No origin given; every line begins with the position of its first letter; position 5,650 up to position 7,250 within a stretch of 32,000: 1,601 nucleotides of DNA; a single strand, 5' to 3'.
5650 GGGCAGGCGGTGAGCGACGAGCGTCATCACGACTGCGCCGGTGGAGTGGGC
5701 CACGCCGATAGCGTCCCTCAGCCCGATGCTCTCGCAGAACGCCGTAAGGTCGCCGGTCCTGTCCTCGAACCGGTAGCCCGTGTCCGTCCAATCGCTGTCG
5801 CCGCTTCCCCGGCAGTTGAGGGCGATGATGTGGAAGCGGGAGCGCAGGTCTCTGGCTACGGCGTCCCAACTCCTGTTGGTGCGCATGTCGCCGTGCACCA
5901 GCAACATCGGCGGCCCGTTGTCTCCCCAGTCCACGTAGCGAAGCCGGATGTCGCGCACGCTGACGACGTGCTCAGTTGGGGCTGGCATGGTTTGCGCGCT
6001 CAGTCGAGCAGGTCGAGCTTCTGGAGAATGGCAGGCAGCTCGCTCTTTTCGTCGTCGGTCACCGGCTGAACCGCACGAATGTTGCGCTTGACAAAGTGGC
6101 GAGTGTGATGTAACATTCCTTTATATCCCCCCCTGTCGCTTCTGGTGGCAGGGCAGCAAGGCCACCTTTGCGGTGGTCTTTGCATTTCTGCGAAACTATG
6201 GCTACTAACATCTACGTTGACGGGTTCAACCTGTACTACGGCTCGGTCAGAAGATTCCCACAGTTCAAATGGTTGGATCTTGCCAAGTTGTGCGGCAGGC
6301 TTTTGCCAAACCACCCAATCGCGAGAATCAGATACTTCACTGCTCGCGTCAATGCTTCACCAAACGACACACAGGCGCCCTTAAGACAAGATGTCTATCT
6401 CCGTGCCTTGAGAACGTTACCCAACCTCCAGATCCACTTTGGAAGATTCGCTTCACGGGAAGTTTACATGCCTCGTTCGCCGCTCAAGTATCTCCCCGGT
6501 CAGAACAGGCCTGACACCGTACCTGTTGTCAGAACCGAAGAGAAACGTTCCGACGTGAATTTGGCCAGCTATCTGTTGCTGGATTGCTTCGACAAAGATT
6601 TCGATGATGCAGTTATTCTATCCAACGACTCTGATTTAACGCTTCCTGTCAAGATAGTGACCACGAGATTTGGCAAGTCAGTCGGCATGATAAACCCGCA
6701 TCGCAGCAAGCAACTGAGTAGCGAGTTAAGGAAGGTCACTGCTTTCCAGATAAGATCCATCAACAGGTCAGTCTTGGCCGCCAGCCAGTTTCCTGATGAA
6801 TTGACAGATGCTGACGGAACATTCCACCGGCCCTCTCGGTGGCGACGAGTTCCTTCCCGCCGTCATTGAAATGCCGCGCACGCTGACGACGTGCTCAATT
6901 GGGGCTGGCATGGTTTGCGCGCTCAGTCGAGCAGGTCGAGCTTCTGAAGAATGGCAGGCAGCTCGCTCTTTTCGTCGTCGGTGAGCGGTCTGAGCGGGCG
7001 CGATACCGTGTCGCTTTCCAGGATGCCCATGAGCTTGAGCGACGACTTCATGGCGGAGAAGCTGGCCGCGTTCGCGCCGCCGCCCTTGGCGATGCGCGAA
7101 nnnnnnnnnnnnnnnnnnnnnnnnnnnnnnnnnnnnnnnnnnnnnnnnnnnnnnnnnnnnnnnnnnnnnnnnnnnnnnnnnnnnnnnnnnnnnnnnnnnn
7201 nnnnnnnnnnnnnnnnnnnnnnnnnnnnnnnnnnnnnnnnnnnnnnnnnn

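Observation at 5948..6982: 112-bp near-perfect direct repeat brackets a promoter-plus-NYN gene cassette inserted exactly at an operon junction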

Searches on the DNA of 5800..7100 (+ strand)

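Call 17: search_rna_families(source=window, start=5800, end=7100, threshold=evalue, max_evalue=5)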
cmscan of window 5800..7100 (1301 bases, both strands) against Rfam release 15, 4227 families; matches with E-value up to 5: 2.
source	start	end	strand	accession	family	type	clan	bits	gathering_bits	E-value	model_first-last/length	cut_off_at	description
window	6841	6899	-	RF01686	Acido-1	Gene; sRNA;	-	19.9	50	0.43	1-64/64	no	Acido-1 RNA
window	5850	6038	+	RF02042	HOTTIP_3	Gene; lncRNA;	-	14.4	50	0.063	149-353/353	no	HOXA transcript at the distal tip, conserved region 3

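Call 54: search_rna_families(sources=[L022, L037, L038, L066, L075, L036, L044, L025, L052, L079, L073], threshold=gathering)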
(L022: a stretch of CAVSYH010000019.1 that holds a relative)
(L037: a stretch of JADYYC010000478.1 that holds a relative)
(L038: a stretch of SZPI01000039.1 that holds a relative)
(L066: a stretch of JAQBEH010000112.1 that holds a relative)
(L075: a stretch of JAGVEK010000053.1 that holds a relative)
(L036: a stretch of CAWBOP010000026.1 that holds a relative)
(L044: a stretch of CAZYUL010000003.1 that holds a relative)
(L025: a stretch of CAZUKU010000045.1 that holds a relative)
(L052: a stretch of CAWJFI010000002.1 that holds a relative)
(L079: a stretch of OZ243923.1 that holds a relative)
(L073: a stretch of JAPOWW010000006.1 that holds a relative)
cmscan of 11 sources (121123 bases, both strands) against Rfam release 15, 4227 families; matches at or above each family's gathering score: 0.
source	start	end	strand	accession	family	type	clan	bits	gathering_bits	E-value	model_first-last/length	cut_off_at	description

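Call 58: build_rna_model(alignment_id=A2, structure=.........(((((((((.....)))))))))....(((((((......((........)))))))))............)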
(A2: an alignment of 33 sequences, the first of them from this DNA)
Model R1 built from alignment A2 (33 sequences, 80 columns); structure: as given.
model positions 64; base pairs 18; branch points 1; effective number of sequences 9.29; information 0.875 bits per position. Calibrated on 0.2 Mb of random sequence (short: E-values are rough).
structure used (alignment columns):
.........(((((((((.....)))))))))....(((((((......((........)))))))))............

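Call 59: search_with_rna_model(model_id=R1, sources=[window, L002, L003, L004, L005, L006, L007, L008, L009, L010, L011, L012, L013, L014, L015, L016, L017, L018, L019, L020, L021, L022, L023, L024, L025, L026, L027, L028, L029, L030, L031, L032, L033, L034, L035, L036, L037, L038, L039, L040, L041, L042, L043, L044, L045, L046, L047, L048, L049, L050, L051, L052, L053, L054, L055, L056, L057, L058, L059, L060, L061, L062, L063, L064, L065, L066, L067, L068, L069, L070, L071, L072, L073, L074, L075, L076, L077, L078, L079, L080, L081, L082, L163], max_evalue=0.1, make_alignment=true)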
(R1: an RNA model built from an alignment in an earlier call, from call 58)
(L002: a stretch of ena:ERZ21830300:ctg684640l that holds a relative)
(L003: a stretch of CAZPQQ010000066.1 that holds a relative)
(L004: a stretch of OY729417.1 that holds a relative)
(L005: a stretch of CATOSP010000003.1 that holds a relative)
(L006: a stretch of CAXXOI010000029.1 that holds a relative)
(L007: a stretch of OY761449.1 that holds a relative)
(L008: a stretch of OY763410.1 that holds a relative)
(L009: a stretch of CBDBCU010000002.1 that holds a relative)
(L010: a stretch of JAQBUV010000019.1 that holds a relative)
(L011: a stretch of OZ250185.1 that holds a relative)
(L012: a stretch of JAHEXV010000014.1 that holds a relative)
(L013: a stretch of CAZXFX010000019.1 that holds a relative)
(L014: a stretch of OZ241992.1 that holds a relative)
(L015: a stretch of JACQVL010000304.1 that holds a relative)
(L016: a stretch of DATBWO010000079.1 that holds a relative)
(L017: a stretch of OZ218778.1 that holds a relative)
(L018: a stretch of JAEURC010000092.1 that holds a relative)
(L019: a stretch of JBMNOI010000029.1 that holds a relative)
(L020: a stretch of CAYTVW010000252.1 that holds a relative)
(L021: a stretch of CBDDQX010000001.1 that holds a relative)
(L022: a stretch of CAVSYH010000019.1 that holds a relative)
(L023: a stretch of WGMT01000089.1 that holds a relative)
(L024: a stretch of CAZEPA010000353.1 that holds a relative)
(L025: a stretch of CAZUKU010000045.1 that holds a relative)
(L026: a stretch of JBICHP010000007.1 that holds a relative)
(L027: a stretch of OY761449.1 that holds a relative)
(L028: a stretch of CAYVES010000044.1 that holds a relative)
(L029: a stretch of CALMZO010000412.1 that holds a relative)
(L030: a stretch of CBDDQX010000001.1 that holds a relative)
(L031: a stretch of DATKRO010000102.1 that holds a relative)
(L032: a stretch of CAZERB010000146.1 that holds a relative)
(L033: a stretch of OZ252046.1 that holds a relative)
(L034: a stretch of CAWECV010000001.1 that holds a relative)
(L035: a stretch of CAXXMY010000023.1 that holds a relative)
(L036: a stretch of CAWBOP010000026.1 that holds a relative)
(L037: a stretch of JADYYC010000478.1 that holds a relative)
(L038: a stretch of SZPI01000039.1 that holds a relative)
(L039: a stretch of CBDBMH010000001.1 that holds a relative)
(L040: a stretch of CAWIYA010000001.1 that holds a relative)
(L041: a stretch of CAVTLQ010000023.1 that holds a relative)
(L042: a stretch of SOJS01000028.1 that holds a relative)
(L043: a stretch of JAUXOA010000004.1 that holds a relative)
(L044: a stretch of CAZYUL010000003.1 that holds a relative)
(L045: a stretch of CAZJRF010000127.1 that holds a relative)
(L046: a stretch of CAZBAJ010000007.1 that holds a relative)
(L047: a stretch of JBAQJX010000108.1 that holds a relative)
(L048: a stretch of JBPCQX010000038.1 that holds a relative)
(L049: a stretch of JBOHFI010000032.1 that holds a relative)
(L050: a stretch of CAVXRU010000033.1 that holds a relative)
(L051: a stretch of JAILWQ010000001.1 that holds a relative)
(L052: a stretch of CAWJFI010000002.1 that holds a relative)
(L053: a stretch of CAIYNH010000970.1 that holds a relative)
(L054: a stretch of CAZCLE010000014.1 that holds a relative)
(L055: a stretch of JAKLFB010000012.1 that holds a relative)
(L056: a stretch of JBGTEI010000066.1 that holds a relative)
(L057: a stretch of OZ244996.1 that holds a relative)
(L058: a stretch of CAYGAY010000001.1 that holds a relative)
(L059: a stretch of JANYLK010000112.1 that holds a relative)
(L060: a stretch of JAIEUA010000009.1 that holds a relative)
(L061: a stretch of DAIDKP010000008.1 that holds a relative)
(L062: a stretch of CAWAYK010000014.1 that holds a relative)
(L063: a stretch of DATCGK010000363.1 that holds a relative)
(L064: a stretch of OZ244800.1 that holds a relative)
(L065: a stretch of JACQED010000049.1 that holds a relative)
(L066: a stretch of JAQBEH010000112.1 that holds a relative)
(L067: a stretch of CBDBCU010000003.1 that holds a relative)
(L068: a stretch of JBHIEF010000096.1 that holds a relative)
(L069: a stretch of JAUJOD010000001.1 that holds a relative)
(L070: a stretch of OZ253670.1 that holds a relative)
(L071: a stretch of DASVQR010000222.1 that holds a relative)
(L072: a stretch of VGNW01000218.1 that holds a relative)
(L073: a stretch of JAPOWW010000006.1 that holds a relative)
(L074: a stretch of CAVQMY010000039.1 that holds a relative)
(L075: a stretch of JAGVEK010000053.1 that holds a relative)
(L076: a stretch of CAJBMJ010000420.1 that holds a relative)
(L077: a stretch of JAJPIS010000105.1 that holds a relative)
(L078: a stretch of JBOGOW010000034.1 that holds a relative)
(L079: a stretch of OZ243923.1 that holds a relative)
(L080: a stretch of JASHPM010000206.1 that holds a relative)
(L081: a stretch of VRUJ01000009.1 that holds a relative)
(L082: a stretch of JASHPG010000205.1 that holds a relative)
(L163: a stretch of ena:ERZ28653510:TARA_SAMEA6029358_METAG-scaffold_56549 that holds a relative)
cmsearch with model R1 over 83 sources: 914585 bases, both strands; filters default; matches with E-value up to 0.1: 96.
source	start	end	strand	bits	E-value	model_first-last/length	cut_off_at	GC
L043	2222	2285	+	78.9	9.6e-22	1-64/64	no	0.59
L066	1437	1500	+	77.5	2.7e-21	1-64/64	no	0.61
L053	5922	5985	+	77.5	2.9e-21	1-64/64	no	0.61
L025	5914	5976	+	76.6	5.3e-21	1-64/64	no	0.68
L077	3097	3160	+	76.6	5.3e-21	1-64/64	no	0.7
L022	5918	5980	+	76.1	7.7e-21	1-64/64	no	0.71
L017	5925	5987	+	75.4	1.3e-20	1-64/64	no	0.62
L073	5930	5993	+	74.8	2.1e-20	1-64/64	no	0.72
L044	5916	5979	+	74.6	2.4e-20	1-64/64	no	0.78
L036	5930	5993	+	73.7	4.6e-20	1-64/64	no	0.62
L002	5928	5993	+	72.8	9e-20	1-64/64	no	0.62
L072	1725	1788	+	72.7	1e-19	1-64/64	no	0.62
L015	5904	5973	+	72.4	1.2e-19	1-64/64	no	0.6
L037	5488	5550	+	72.4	1.2e-19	1-64/64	no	0.63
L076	1422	1485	+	72.3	1.3e-19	1-64/64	no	0.59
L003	5928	5993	+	72.3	1.3e-19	1-64/64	no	0.58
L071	5855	5919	+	71.6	2.1e-19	1-64/64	no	0.71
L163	2312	2377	+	70.2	6e-19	1-64/64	no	0.61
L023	5907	5975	+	70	7.1e-19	1-64/64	no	0.64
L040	2823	2885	+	68.4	2.4e-18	1-64/64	no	0.65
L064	5915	5979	+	68.2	2.7e-18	1-64/64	no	0.65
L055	5916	5983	+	67.1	6.2e-18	1-64/64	no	0.65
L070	5926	5988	+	67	6.6e-18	1-64/64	no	0.56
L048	2705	2768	-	66.8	7.6e-18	1-64/64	no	0.67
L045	4646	4709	-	65.9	1.5e-17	1-64/64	no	0.7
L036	6676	6738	+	65.7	1.7e-17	1-64/64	no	0.63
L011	5935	6000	+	65.3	2.2e-17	1-64/64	no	0.68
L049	6622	6687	-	64.1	5.7e-17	1-64/64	no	0.71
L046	5929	5993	+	63.7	7.8e-17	1-64/64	no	0.55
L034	5846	5913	-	62.9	1.3e-16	1-64/64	no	0.6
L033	5855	5921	+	62.9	1.4e-16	1-64/64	no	0.67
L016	201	263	+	61.7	3.4e-16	1-64/64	no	0.57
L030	5916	5982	+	61.6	3.7e-16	1-64/64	no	0.63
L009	5924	5990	+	61.5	3.8e-16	1-64/64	no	0.58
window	6124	6190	+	61.1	5.2e-16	1-64/64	no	0.6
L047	5830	5895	-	61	5.8e-16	1-64/64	no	0.58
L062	5830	5895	-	60.6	7.6e-16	1-64/64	no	0.59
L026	5934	5995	+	60.5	8.3e-16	1-64/64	no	0.61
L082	5908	5969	+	60.2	1e-15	1-64/64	no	0.58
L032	84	148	+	59.7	1.4e-15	1-64/64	no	0.63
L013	5923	5988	+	59.5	1.7e-15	1-64/64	no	0.62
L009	5650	5716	+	59.3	2e-15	1-64/64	no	0.55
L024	4314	4382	+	59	2.4e-15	1-64/64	no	0.59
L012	1444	1508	-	58.7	3.1e-15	1-64/64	no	0.72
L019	5913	5982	+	58.4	4e-15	1-64/64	no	0.64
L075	385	449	+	58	5.1e-15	1-64/64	no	0.6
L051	5857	5922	+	57.2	9.6e-15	1-64/64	no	0.64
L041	5851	5916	-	56.8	1.3e-14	1-64/64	no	0.56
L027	5914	5980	+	56.1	2.1e-14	1-64/64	no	0.63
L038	5908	5968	+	55.7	2.8e-14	1-64/64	no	0.54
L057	5925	5991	+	55.5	3.3e-14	1-64/64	no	0.58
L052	5851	5916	-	55.3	3.8e-14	1-64/64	no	0.61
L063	1275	1342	-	54.9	5.1e-14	1-64/64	no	0.71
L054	5929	5992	+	53.2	1.8e-13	1-64/64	no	0.56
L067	5925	5989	+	52.3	3.4e-13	1-64/64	no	0.54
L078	5919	5990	+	52.3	3.5e-13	1-64/64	no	0.56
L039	5926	5989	+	51.6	6.1e-13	1-64/64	no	0.61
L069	6631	6696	-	51.3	7.5e-13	1-64/64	no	0.67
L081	5927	5986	+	50.5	1.4e-12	1-64/64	no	0.6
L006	5926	5993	+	50.1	1.9e-12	1-64/64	no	0.59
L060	5925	5988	+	49.6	2.7e-12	1-64/64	no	0.59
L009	5781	5847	+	49.3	3.2e-12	1-64/64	no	0.58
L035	6629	6691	-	49.2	3.5e-12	1-64/64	no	0.68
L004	5886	5967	+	48.7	5.3e-12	1-64/64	no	0.57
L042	5514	5577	+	47.9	9.5e-12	1-64/64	no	0.61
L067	5813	5877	+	46.8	2e-11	1-64/64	no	0.57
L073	5783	5848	+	46.8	2.1e-11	1-64/64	no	0.59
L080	17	82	-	46.7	2.3e-11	1-64/64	no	0.64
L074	5919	5982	+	46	3.9e-11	1-64/64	no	0.64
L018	5929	5995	+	45.7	4.6e-11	1-64/64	no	0.55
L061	777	844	-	45.4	6.1e-11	1-64/64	no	0.68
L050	5863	5930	-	45.3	6.3e-11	1-64/64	no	0.63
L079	5866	5933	-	45.2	6.9e-11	1-64/64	no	0.63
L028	4230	4294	+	44.9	8.3e-11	1-64/64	no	0.51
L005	5929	5995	+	43.7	2.1e-10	1-64/64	no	0.66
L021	5920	5986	+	43.1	3.1e-10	1-64/64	no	0.58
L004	5713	5793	+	42.1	6.9e-10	1-64/64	no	0.58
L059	1516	1583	-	41.9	8.1e-10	1-64/64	no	0.62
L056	1633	1705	+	41.5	1.1e-09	1-64/64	no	0.55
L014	5793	5850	+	41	1.5e-09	1-64/64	no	0.66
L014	5918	5976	+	41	1.5e-09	1-64/64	no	0.66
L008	5919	5991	+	36.7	3.8e-08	1-64/64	no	0.58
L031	5939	5991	+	36.2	5.1e-08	1-64/64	no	0.66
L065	1716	1782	+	35.6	8.4e-08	1-64/64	no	0.64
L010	5921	5989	+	34.1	2.5e-07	1-64/64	no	0.48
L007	5920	5991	+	33.4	4.1e-07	1-64/64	no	0.64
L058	5915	5983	+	30.4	3.9e-06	1-64/64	no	0.64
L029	5908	5996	+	29.7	6.7e-06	1-64/64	no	0.57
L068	3077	3145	+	26.6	6.4e-05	1-64/64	no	0.67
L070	5805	5866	+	25.4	0.00015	1-64/64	no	0.63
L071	5888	5909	-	20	0.0084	33-54/64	no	0.82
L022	5949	5970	-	19.4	0.014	33-54/64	no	0.82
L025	5945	5966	-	19.2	0.015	33-54/64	no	0.77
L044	5948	5969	-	19.2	0.016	33-54/64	no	0.82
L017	5956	5977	-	17.8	0.044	33-54/64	no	0.73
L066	1469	1490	-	17.1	0.073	33-54/64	no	0.68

Alignment A3: 96 matches aligned to the model, 147 columns, each read 5' to 3' on its own strand. Consensus structure (alignment columns), stored with it:
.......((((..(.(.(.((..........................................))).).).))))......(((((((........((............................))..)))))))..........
